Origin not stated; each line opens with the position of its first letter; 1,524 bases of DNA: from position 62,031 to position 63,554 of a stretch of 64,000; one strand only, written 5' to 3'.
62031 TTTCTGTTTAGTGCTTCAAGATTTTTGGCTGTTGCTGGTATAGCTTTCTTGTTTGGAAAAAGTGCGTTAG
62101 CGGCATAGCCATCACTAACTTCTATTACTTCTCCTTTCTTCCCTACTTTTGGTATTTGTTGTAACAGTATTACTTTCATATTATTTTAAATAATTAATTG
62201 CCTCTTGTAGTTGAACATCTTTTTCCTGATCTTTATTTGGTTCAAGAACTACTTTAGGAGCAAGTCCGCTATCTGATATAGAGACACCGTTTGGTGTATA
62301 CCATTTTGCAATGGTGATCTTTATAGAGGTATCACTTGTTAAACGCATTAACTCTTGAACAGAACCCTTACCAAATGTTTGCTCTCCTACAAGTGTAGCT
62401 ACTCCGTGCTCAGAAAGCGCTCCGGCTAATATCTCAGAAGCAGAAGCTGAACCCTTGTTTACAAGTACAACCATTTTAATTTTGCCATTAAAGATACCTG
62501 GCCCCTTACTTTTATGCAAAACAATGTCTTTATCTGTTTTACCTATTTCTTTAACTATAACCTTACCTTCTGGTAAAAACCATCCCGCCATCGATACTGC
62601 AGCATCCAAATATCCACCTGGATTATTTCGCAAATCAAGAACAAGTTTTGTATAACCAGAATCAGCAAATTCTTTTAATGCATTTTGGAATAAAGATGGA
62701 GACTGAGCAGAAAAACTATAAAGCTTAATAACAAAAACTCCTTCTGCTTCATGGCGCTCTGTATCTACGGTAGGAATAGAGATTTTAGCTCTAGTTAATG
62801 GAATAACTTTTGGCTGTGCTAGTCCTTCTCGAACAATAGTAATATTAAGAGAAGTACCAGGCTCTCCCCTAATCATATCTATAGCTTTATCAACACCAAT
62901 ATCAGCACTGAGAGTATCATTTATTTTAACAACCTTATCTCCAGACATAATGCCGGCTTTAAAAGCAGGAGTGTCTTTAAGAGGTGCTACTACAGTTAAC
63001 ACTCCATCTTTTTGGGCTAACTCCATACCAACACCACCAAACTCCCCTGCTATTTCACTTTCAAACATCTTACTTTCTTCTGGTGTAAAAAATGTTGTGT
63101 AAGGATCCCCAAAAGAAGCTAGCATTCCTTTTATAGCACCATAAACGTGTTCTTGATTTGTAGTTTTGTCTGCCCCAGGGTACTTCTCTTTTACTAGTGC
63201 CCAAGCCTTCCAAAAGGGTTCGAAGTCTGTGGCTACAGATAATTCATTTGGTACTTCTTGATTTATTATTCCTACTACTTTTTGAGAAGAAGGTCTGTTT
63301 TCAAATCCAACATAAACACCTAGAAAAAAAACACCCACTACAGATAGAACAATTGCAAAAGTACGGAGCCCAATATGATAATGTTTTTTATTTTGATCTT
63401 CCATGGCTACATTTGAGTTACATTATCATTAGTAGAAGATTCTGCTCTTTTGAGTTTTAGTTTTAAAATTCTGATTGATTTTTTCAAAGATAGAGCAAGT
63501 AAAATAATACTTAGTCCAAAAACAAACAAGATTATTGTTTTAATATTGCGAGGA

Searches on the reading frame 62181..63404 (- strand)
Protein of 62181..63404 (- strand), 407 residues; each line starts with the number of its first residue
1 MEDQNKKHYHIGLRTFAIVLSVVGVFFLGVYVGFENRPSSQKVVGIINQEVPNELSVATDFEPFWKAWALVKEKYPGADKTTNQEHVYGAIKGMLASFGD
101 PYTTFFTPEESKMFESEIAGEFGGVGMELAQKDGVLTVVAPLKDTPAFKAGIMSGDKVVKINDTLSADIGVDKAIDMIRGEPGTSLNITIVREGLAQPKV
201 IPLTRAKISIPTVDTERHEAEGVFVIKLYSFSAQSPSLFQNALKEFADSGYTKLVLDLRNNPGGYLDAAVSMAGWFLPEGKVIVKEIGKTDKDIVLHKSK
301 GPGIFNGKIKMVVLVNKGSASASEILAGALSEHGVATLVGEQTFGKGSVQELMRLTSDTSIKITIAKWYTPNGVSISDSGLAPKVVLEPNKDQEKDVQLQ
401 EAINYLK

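Call 78: find_encoding_contigs(protein=window:62181-63404:-, flank=10000, max_places=1)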
Protein window:62181-63404:- (407 aa): 11 contigs read that carry it; 1 place shown.
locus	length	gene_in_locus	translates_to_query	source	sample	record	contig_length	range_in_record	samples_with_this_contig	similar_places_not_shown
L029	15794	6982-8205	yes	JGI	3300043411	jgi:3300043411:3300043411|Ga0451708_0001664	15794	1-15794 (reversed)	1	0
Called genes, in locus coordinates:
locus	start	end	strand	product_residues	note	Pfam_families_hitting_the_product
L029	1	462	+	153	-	?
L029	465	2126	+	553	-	PF01565:FAD_binding_4, PF02913:FAD-oxidase_C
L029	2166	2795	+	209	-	PF01386:Ribosomal_L25p, PF14693:Ribosomal_TL5_C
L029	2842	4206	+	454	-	PF13406:SLT_2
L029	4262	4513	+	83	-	PF01197:Ribosomal_L31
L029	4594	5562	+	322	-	PF03462:PCRF, PF00472:RF-1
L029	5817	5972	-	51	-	-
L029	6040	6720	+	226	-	PF00590:TP_methylase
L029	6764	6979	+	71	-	-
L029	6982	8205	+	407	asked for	PF22694:CtpB_N-like (weak), PF13180:PDZ_2 (faint), PF17820:PDZ_6 (weak), PF03572:Peptidase_S41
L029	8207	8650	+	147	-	PF01281:Ribosomal_L9_N, PF03948:Ribosomal_L9_C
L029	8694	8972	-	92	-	PF01016:Ribosomal_L27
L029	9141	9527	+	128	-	-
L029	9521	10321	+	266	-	PF00188:CAP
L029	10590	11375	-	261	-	PF00459:Inositol_P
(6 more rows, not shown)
